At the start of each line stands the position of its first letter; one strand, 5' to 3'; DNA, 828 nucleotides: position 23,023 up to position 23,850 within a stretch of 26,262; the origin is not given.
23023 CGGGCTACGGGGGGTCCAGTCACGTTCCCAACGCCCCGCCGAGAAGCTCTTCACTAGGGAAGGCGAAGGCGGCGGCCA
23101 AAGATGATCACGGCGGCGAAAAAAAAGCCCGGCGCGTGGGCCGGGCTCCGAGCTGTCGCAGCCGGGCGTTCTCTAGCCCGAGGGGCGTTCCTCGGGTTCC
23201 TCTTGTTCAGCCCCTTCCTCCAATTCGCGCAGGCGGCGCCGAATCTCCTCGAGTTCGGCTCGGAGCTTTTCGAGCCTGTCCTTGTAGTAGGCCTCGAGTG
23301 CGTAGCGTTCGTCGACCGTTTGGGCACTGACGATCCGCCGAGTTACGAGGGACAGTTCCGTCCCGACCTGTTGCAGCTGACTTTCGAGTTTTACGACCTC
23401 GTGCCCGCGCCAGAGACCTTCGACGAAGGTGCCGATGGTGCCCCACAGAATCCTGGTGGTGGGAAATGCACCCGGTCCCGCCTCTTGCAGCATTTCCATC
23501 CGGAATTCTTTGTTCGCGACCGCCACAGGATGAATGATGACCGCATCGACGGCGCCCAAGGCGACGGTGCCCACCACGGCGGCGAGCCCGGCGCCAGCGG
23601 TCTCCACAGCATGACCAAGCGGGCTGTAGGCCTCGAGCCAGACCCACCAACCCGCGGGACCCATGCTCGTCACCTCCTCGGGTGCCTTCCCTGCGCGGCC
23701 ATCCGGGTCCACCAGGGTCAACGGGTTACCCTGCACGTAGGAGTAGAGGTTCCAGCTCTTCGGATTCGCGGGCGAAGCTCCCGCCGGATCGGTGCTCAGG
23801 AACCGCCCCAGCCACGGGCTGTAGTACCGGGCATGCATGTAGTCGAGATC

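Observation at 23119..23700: RHS C-terminal variable domain with membrane-like Gly/Ala helix plus coiled coil, terminated 27 nt downstream with no adjacent immunity gene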

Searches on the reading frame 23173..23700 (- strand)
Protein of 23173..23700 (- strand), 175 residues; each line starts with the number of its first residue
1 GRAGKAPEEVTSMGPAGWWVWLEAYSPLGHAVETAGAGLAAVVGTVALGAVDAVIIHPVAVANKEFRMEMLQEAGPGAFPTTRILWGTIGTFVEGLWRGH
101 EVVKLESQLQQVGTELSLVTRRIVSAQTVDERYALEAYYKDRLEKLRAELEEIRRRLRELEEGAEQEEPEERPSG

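Call 6: search_protein_families(library=pfam, proteins=[window:23173-23700:-], max_evalue=0.1)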
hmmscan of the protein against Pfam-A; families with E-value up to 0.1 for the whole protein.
window:23173-23700:- (175 aa): 2 families
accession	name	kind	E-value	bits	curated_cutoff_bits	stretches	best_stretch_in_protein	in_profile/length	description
PF25764.1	KIF21A_4th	-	0.044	13.9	33.1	1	102-170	63-133/183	KIF21A-like domain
PF13600.11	DUF4140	-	0.068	14.1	27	0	136-164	60-88/98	N-terminal domain of unknown function (DUF4140)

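Call 7: search_protein_families(library=ncbifam, proteins=[window:23173-23700:-], max_evalue=0.1)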
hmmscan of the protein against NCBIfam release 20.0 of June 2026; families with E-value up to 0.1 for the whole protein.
window:23173-23700:- (175 aa): 4 families
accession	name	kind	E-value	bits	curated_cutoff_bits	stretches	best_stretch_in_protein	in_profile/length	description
NF052504.1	sll1863_fam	domain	0.05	13.8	35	0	104-166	8-65/93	sll1863 family stress response protein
NF041223.1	BagB_FevI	exception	0.06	12.5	500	1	28-60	29-65/257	bagremycin/ferroverdin biosynthesis DhnA-type aldolase BagB/FevI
NF053563.1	Rkd4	equivalog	0.062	11.4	860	1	104-163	347-406/747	arcadin-4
NF045487.1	ASRP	equivalog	0.098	11.2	300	0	101-165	416-477/593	archaea-specific SMC-related protein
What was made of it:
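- Checked: No Pfam or NCBIfam toxin family matches at E<=0.1 (calls 6, 7).
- No enzymatic family matches (calls 6, 7). There is no catalytic motif (calls 6, 7).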

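Call 8: find_homologous_proteins(query=window:23173-23700:-, max_evalue=0.01)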
Query window:23173-23700:-: 1517 candidates shared short words with the query, none scored E <= 0.01.

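Call 13: predict_structure(protein=window:23173-23700:-)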
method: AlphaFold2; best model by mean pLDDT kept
length: 175 residues; sequences in the alignment: 1
mean_pLDDT: 63.5   pTM: 0.48
mean pLDDT of the five models: 63.5, 59.0, 56.4, 54.6, 51.7
residues with pLDDT >= 90: 52; 70-90: 14; 50-70: 31; < 50: 78
segments of 3 or more residues with pLDDT < 50: 1-20, 22-64, 73-75, 77-79, 81-83
pLDDT, mean of each block of 10 residues (from residue 1): 39 45 42 39 38 36 46 48 55 68 85 95 97 97 97 93 67 48
secondary structure, 60 per line:
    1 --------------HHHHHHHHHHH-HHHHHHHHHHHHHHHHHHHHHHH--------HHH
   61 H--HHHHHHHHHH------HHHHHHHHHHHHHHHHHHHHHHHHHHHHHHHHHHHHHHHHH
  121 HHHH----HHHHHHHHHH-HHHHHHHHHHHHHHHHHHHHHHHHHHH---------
elements in order: H15-25 H27-49 H58-61 H64-73 H80-124 H129-138 H140-166
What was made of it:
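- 23512..23607 (-): Hydrophobic Gly/Ala small-xxx-small (glycine-zipper-like) helix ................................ (tail aa 31-62). It is the only TM-grade segment. Helical in the AF2 model, but at low confidence (call 13).
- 23404..23472 (-): Second amphipathic Trp/Gly segment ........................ (tail aa 76-98). Helical in the AF2 model (call 13).
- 23203..23463 (-): Antiparallel helical hairpin or coiled coil (tail aa ~79-165), followed by an acidic end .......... AF2 helices 80-124 and 129-166 with pLDDT 85-97 (call 13).
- Checked: The charged C-terminal part is predicted as an antiparallel helical hairpin with pLDDT 85-97 (call 13).
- An all-helical model with a confident hairpin (call 13). 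The N-terminal 100 aa of the AF2 model have pLDDT below 50 (call 13). The hairpin is the only confidently folded part of the model (call 13).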

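Call 15: search_protein_representatives(protein=window:23173-23700:-)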
Query: 175 residues. Proteins with E-value up to 0.001 (for the whole library): 2; up to 1e-10: 1; up to 1e-30: 1. The best 2 are listed.
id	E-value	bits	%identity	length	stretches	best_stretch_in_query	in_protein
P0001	2.8e-106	368.9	100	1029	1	1-175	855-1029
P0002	1.9e-06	43.9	29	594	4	47-137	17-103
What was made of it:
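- No homologues exist to reveal a conserved surface (call 15). It is a singleton among about 15 billion proteins (call 15). The tail is unique (call 15).
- Tried and rejected: The exhaustive phmmer search (call 15) is the valid negative.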

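Call 17: find_encoding_contigs(protein=P0001, flank=10000, max_places=6)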
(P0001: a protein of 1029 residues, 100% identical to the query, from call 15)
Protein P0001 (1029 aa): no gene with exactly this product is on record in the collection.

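Call 36: search_solved_structures(query=window:23173-23700:-, max_evalue=10)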
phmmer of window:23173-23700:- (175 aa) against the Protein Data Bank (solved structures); distinct sequences matched with E-value up to 10: 39.
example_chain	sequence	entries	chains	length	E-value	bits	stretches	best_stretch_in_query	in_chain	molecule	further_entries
4tlb_A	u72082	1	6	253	0.56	13.1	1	100-159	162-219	Circadian clock protein kinase KaiC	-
4tlc_A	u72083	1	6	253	0.56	13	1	100-159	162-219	Circadian clock protein kinase KaiC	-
4tld_A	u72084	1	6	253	0.57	13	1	100-159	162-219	Circadian clock protein kinase KaiC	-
4tl9_A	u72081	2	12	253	0.57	13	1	100-159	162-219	Circadian clock protein kinase KaiC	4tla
4tl6_A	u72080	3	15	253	0.59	13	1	100-159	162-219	Circadian clock protein kinase KaiC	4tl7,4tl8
26rc_A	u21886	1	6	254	0.59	13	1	100-159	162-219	Circadian clock oscillator protein KaiC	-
26qx_A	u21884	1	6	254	0.59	13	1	100-159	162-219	Circadian clock oscillator protein KaiC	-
7x1y_A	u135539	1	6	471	0.66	12.8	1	100-159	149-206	Circadian clock oscillator protein KaiC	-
4tle_A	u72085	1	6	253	0.66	12.8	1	101-159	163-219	Circadian clock protein kinase KaiC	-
7x1z_A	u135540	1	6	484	0.71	12.7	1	100-159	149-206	Circadian clock oscillator protein KaiC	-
5yz8_A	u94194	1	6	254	0.71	12.7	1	100-159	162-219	Circadian Clock Protein Kinase KaiC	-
4dug_A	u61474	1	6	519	0.76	12.6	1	100-159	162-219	Circadian clock protein kinase kaiC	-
4ijm_A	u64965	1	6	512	0.77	12.6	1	100-159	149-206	Circadian clock protein kinase KaiC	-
7wdc_A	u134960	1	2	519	0.78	12.6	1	100-159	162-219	Circadian clock protein kinase KaiC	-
7dyk_A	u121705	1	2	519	0.79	12.6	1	100-159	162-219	Circadian clock protein kinase KaiC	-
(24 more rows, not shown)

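Call 38: fold_search(model_id=the predicted structure, library=pdb)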
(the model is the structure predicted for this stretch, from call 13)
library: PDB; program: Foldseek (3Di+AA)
matches with E <= 10: 39; with E <= 0.001: 0
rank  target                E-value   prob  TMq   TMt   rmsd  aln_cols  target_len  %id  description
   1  9g2r_E                2.1e+00  0.18  0.34  0.26  15.8       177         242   16  Endophilin B1 dimers bound to nanodiscs (released 2024-08-07)
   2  5afq_A                2.1e+00  0.06  0.20  0.11  14.7       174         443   14  Crystal structure of RPC62 - RPC32 beta (released 2015-10-07)
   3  9g2r_F                2.5e+00  0.20  0.36  0.28  15.6       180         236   16  Endophilin B1 dimers bound to nanodiscs (released 2024-08-07)
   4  3zcj_D                3.0e+00  0.13  0.25  0.23   9.2       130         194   15  Crystal structure of Helicobacter pylori T4SS protein CagL in a tetragonal crystal form with a helical RGD-motif (6 Mo (released 2013-10-09)
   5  7vzr_A                3.1e+00  0.54  0.29  0.07   3.4        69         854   19  Structure of the Acidobacteria homodimeric reaction center bound with cytochrome c (the smaller form) (released 2022-12-28)
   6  4l0r_B                3.9e+00  0.38  0.29  0.56   3.8        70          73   16  Crystal structure of FGF2-interacting protein from Homo sapiens. Northeast Structural Genomics Consortium Target HR902 (released 2013-09-04)
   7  8hdv_B                3.9e+00  0.08  0.19  0.24  19.5       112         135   14  De novo design cavitated protein without predefined topology (released 2023-01-18)
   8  7vzg_D                4.4e+00  0.41  0.24  0.55   3.0        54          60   22  Structure of the Acidobacteria homodimeric reaction center bound with cytochrome c (the larger form) (released 2023-02-22)
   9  2xkk_C                4.4e+00  0.09  0.17  0.06  11.2       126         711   13  CRYSTAL STRUCTURE OF MOXIFLOXACIN, DNA, and A. BAUMANNII TOPO IV (PARE-PARC FUSION TRUNCATE) (released 2010-09-01)
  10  4w4k_B                4.4e+00  0.08  0.27  0.28  15.6       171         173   14  Crystal structure of a PE25-PPE41 heterodimer from a type VII secretion system of M. tuberculosis (released 2014-10-01)
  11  9fso_W                4.9e+00  0.15  0.27  0.20  10.5       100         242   23  Human RNA Polymerase III Class III Open Pre-initiation Complex 1 (OC1) (released 2025-01-15)
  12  3na7                  5.2e+00  0.18  0.26  0.20   4.9        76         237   21  2.2 Angstrom Structure of the HP0958 Protein from Helicobacter pylori CCUG 17874 (released 2010-09-22)
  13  6zsi_D                5.5e+00  0.35  0.44  0.55   4.7       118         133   19  The mechanism of activation of the actin binding protein EHBP1 by Rab8 family members. (released 2020-09-02)
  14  9kgt_D                5.5e+00  0.25  0.30  0.08   7.9       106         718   15  Crystal structure of topoisomerase IV from Klebsiella pneumoniae in complex with DNA and BWC0977, a dual-targeting bro (released 2025-11-12)
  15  9y5q_A                5.9e+00  0.08  0.30  0.16  19.8       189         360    8  Cryo EM structure of KCa3.1_R355K_I/calmodulin channel in complex with rimtuzalcap (released 2025-10-15)
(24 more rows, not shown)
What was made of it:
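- Tried and rejected: Foldseek against PDB gave all E>2 (call 38).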
